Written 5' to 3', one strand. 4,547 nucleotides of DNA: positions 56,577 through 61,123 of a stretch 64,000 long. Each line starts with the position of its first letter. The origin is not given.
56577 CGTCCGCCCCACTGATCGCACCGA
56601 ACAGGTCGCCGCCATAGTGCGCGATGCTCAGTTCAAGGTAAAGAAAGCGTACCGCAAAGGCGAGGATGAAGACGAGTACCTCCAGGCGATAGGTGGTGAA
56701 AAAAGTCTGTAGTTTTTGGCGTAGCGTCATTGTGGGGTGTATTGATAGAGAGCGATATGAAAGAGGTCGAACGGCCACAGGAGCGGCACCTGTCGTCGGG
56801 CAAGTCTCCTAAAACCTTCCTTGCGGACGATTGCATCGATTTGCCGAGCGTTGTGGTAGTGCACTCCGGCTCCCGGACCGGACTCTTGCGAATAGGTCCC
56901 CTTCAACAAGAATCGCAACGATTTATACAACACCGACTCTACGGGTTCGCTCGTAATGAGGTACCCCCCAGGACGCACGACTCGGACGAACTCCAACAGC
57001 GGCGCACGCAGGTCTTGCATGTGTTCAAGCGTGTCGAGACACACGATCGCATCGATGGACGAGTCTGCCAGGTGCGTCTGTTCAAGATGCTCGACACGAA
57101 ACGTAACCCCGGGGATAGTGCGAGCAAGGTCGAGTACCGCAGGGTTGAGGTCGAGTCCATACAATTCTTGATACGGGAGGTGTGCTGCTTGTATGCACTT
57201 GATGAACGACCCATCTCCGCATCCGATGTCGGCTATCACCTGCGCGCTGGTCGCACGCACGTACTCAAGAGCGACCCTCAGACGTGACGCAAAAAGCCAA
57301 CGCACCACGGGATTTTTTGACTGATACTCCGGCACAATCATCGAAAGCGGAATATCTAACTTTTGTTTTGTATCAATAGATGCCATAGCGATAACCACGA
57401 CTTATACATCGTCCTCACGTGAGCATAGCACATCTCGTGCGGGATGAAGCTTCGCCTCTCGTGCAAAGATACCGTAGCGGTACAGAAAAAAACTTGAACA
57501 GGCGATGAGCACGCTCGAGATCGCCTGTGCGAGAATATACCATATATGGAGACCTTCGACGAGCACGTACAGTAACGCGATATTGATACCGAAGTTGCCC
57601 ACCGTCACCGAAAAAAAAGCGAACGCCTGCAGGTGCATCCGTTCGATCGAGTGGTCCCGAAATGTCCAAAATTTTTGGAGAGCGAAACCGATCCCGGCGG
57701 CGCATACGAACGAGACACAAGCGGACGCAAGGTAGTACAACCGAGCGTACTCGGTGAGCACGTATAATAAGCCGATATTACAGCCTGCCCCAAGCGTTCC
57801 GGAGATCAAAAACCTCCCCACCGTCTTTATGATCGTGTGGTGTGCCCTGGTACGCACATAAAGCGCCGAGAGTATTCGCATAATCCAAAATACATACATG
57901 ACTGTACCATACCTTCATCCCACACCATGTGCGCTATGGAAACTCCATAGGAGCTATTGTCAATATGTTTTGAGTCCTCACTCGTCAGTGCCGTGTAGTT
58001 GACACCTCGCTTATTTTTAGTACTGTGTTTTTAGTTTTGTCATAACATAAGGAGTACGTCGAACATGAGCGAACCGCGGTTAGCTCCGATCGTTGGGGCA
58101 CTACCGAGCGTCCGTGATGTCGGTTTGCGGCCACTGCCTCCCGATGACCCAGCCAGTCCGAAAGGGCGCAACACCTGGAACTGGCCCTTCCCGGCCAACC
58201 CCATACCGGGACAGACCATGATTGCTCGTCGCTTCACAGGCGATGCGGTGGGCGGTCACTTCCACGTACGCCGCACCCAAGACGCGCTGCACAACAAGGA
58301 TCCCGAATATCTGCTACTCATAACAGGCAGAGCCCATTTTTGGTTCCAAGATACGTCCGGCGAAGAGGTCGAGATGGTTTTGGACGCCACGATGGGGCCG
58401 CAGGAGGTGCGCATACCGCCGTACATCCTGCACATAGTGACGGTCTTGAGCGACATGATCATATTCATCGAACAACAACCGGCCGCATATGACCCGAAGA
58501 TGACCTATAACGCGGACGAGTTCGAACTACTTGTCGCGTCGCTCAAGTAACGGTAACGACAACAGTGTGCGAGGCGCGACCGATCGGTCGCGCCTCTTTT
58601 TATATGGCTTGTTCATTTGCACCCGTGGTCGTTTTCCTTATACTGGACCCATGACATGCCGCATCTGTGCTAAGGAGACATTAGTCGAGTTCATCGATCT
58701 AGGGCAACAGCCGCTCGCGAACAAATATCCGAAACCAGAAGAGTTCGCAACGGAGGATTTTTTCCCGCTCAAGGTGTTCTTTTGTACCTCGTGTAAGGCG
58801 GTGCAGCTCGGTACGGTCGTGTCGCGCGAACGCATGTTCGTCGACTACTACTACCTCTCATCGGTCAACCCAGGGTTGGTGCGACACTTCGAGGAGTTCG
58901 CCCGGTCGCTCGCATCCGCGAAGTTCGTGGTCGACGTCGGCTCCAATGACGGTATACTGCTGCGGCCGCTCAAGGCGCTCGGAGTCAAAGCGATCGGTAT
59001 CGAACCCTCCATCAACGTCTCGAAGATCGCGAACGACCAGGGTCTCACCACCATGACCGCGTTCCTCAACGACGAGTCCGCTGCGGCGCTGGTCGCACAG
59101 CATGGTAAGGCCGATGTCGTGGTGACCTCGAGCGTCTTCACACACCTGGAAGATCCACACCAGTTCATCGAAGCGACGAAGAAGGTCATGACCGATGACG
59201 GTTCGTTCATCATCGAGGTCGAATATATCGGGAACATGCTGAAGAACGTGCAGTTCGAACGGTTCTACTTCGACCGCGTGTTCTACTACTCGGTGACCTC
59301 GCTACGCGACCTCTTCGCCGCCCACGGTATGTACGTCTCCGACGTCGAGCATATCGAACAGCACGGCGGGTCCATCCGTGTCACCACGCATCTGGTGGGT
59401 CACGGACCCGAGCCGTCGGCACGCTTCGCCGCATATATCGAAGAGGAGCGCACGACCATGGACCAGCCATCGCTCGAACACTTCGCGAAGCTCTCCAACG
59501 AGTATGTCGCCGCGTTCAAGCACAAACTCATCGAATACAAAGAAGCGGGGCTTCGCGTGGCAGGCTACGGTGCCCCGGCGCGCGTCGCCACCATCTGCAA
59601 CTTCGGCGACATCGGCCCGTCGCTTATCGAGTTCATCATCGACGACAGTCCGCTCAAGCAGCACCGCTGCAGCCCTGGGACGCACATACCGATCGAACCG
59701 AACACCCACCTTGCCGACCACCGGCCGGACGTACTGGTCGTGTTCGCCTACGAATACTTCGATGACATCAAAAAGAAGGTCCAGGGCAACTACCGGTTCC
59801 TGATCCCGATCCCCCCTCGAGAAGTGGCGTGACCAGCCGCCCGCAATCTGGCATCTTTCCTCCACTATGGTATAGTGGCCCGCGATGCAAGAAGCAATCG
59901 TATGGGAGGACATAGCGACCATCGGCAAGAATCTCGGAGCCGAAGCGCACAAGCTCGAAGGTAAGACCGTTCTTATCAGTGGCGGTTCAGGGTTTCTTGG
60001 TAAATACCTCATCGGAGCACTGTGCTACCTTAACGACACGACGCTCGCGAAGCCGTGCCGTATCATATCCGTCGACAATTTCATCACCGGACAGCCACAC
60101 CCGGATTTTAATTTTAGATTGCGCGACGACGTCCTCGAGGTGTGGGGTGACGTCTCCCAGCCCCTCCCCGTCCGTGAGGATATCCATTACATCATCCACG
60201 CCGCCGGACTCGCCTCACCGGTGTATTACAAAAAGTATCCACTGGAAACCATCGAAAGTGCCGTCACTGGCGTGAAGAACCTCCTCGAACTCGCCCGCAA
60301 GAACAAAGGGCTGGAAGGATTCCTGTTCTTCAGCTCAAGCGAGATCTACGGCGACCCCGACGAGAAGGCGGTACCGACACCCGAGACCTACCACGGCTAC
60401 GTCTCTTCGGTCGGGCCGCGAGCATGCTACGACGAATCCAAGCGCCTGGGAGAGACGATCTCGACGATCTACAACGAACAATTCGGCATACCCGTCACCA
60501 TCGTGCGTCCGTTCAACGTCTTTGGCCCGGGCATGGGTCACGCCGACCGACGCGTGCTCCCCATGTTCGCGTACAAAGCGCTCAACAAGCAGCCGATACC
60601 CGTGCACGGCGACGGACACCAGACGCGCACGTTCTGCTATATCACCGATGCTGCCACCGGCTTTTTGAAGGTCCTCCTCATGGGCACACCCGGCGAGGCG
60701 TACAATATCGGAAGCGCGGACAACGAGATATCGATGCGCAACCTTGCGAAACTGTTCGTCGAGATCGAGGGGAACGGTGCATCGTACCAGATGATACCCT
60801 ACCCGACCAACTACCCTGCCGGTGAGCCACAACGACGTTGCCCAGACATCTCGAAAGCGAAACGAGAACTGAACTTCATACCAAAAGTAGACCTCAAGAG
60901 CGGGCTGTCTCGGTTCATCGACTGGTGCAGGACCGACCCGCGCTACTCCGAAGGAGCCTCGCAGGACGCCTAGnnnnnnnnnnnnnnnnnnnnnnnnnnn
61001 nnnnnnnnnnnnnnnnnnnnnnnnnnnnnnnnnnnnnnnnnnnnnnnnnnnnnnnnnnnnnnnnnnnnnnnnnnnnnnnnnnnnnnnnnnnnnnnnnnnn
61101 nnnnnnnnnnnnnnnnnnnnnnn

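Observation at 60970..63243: Divergently transcribed pair of paralogous exostosin (GT47)-like glycosyltransferases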

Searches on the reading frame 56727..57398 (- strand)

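Call 10: search_protein_families(library=pfam, proteins=[window:56727-57398:-], max_evalue=0.001)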
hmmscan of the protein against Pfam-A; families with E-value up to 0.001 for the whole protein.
window:56727-57398:- (223 aa): 9 families
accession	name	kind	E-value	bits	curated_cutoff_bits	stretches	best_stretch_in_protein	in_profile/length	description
PF08241.18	Methyltransf_11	-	3.4e-18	66.5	21.2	1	57-148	2-94/95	Methyltransferase domain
PF13649.12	Methyltransf_25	-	8.9e-15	55.6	27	1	55-145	1-97/97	Methyltransferase domain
PF13489.12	Methyltransf_23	-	3.3e-14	53.4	27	1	57-197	28-160/164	Methyltransferase domain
PF08242.18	Methyltransf_12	-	5.5e-14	53.1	30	1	57-147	2-98/98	Methyltransferase domain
PF13847.12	Methyltransf_31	-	4.1e-13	49.7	27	1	51-154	3-115/145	Methyltransferase domain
PF05148.21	Methyltransf_8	-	2e-06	28.3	27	1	48-157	69-163/219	Hypothetical methyltransferase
PF01728.25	FtsJ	-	0.00016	22.1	24.1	1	48-114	17-79/181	FtsJ-like methyltransferase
PF06325.19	PrmA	-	0.00072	19.6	22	1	43-150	154-259/296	Ribosomal protein L11 methyltransferase (PrmA)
PF03141.22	Methyltransf_29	-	0.00097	18.3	23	0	50-152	116-220/506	Putative S-adenosyl-L-methionine-dependent methyltransferase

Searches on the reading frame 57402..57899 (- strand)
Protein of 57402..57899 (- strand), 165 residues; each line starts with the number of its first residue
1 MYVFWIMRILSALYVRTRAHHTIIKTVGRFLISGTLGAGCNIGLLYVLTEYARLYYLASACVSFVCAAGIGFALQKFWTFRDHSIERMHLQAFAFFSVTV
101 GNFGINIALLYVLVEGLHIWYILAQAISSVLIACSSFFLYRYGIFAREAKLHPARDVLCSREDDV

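Call 10: search_protein_families(library=pfam, proteins=[window:57402-57899:-], max_evalue=0.001)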
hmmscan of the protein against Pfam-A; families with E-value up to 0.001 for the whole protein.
window:57402-57899:- (165 aa): 1 family
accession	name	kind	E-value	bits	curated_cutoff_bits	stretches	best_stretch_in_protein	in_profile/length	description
PF04138.20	GtrA_DPMS_TM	-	1.6e-20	73.9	26.1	1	29-145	1-117/117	GtrA/DPMS, transmembrane domain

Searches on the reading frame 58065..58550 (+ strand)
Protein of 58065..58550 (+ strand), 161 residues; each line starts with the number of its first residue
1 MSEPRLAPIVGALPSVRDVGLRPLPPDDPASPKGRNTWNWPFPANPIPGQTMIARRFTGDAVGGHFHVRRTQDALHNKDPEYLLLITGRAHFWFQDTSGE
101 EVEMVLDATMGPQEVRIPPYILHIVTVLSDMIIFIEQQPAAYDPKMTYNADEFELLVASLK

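Call 10: search_protein_families(library=pfam, proteins=[window:58065-58550:+], max_evalue=0.001)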
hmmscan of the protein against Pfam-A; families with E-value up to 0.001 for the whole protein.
window:58065-58550:+ (161 aa): 0 families

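Call 43: search_protein_families(library=ncbifam, proteins=[window:58065-58550:+], max_evalue=0.001)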
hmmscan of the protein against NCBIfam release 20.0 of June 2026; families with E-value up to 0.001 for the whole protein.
window:58065-58550:+ (161 aa): 1 family
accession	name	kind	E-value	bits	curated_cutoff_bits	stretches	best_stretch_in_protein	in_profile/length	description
TIGR04366.1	cupin_WbuC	subfamily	1.5e-07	31.3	42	1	76-147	52-124/132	WbuC family cupin fold metalloprotein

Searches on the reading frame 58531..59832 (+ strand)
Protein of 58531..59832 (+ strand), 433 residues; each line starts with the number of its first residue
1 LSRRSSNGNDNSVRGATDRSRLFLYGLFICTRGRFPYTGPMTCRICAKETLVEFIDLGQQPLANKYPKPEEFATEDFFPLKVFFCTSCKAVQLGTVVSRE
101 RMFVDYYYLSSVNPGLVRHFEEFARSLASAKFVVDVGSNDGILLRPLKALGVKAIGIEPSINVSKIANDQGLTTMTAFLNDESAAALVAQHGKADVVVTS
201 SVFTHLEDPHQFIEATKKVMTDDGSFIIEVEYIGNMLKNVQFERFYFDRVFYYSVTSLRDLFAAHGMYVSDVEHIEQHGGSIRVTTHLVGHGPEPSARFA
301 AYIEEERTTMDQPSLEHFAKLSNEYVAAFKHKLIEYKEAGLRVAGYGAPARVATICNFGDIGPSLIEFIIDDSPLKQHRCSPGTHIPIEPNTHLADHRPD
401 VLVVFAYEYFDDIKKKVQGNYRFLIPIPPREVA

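Call 10: search_protein_families(library=pfam, proteins=[window:58531-59832:+], max_evalue=0.001)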
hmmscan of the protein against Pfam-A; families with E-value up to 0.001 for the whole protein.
window:58531-59832:+ (433 aa): 6 families
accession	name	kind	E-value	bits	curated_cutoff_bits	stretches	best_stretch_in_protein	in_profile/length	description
PF08484.17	Methyltransf_14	-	2.8e-30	105.7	23.5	1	277-428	2-160/160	C-methyltransferase C-terminal domain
PF08421.16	Methyltransf_13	-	1.3e-20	73.8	31.3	1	43-103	1-62/62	Putative zinc binding domain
PF13489.12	Methyltransf_23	-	6.8e-17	62.1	27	1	121-269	14-161/164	Methyltransferase domain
PF08241.18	Methyltransf_11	-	1.2e-09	39.2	21.2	1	134-228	1-95/95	Methyltransferase domain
PF08242.18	Methyltransf_12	-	1.9e-08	35.3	30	1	134-225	1-97/98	Methyltransferase domain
PF13649.12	Methyltransf_25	-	1.7e-05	25.9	27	1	133-224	1-97/97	Methyltransferase domain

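Call 43: search_protein_families(library=ncbifam, proteins=[window:58531-59832:+], max_evalue=0.001)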
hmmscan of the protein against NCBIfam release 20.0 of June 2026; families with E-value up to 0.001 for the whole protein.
window:58531-59832:+ (433 aa): 4 families
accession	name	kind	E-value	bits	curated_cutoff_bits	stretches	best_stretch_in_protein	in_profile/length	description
TIGR01983.1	UbiG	equivalog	3e-08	33.2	102.95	1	130-228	50-151/228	bifunctional 2-polyprenyl-6-hydroxyphenol methylase/3-demethylubiquinol 3-O-methyltransferase UbiG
NF045667.1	MTase_DVU1556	equivalog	2.4e-07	30.4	155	1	127-228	20-119/213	DVU_1556 family methyltransferase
TIGR00452.1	TIGR00452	equivalog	0.00013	20.9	275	1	129-238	117-229/316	tRNA 5-methoxyuridine(34)/uridine 5-oxyacetic acid(34) synthase CmoB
NF011650.0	PRK15068.1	equivalog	0.00061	18.7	209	0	129-235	122-232/324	tRNA 5-methoxyuridine(34)/uridine 5-oxyacetic acid(34) synthase CmoB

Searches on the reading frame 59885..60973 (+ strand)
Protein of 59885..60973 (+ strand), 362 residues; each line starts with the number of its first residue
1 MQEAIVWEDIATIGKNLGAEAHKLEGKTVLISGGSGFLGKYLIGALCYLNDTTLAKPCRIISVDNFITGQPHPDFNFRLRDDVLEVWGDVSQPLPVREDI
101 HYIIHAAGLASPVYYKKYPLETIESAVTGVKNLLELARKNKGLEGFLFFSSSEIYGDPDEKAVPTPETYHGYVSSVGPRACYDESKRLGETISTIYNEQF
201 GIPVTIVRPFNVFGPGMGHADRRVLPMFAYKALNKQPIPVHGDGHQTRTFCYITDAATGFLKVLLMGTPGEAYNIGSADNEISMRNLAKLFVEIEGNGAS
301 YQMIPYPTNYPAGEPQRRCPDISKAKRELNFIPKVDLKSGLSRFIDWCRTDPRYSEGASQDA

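Call 10: search_protein_families(library=pfam, proteins=[window:59885-60973:+], max_evalue=0.001)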
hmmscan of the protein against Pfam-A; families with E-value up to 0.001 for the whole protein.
window:59885-60973:+ (362 aa): 5 families
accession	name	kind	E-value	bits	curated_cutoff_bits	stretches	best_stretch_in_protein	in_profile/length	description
PF01370.27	Epimerase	-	8.6e-45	153.5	20.9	1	29-276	1-240/240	NAD dependent epimerase/dehydratase family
PF16363.11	GDP_Man_Dehyd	-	4e-32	112.4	27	1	30-342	1-330/332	GDP-mannose 4,6 dehydratase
PF07993.18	NAD_binding_4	-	1.4e-12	47.8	20.1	1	98-239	87-236/258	Male sterility protein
PF01073.25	3Beta_HSD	-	1.7e-10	40.8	22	1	30-253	1-218/280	3-beta hydroxysteroid dehydrogenase/isomerase family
PF02719.21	Polysacc_synt_2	-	4.8e-08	33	20.2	0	29-148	1-125/293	Polysaccharide biosynthesis protein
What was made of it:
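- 59885..60973 (+): Extended-SDR NDP-sugar dehydratase/decarboxylase-like gene, convergent with A (its end overlaps A's end by 4 bp). It is the last gene of a cupin, C-methyltransferase, SDR trio (58065-60973). Call 10 (PF01370, PF16363).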

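Call 43: search_protein_families(library=ncbifam, proteins=[window:59885-60973:+], max_evalue=0.001)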
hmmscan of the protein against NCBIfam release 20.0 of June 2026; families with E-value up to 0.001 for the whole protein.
window:59885-60973:+ (362 aa): 19 families
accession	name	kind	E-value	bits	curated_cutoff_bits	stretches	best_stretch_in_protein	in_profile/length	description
TIGR01181.1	dTDP_gluc_dehyt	equivalog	3e-31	108.7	365.1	1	29-353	2-316/321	dTDP-glucose 4,6-dehydratase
TIGR04180.1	EDH_00030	hypoth_equivalog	1.2e-27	96.7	475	1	29-335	1-296/297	NAD-dependent 4,6-dehydratase LegB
NF008872.0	PRK11908.1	equivalog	1.7e-22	79.9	294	1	29-350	4-337/349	bifunctional UDP-4-keto-pentose/UDP-xylose synthase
NF007490.0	PRK10084.1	subfamily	2.2e-21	76.2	649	1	130-355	104-341/361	dTDP-glucose 4,6-dehydratase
NF007582.0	PRK10217.1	equivalog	9.5e-20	71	698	1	127-350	102-333/355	dTDP-glucose 4,6-dehydratase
NF011728.1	PRK15181.1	equivalog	2.3e-18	66.3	760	1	24-348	13-337/348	Vi polysaccharide biosynthesis UDP-N-acetylglucosaminuronic acid C-4 epimerase TviC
NF005998.1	PRK08125.1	equivalog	1.9e-16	59.6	777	1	25-347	314-648/649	bifunctional UDP-4-amino-4-deoxy-L-arabinose formyltransferase/UDP-glucuronic acid oxidase ArnA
TIGR01179.1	galE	equivalog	3.3e-16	59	262.3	1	29-350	2-327/332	UDP-glucose 4-epimerase GalE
TIGR02197.1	heptose_epim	equivalog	4.6e-14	52.3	274.6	1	29-348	1-313/316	ADP-glyceromanno-heptose 6-epimerase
NF047922.1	GDPFucSynFcl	equivalog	3.5e-12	46.4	500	1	114-347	69-300/308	GDP-L-fucose synthase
TIGR02622.1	CDP_4_6_dhtase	equivalog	1.5e-10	40.7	278.45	1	102-351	80-333/352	CDP-glucose 4,6-dehydratase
NF042422.1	oxyalk_red_OleD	equivalog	9.2e-10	38.4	580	1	29-313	3-268/329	2-alkyl-3-oxoalkanoate reductase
TIGR01746.1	Thioester-redct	subfamily_domain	2e-08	33.9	213.35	1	98-218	87-202/371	thioester reductase domain-containing protein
NF007956.0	PRK10675.1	subfamily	2.3e-08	33.6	394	1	95-331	69-312/338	UDP-glucose 4-epimerase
TIGR03466.1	HpnA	hypoth_equivalog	7.2e-08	31.7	367.65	1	85-317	47-268/327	hopanoid-associated sugar epimerase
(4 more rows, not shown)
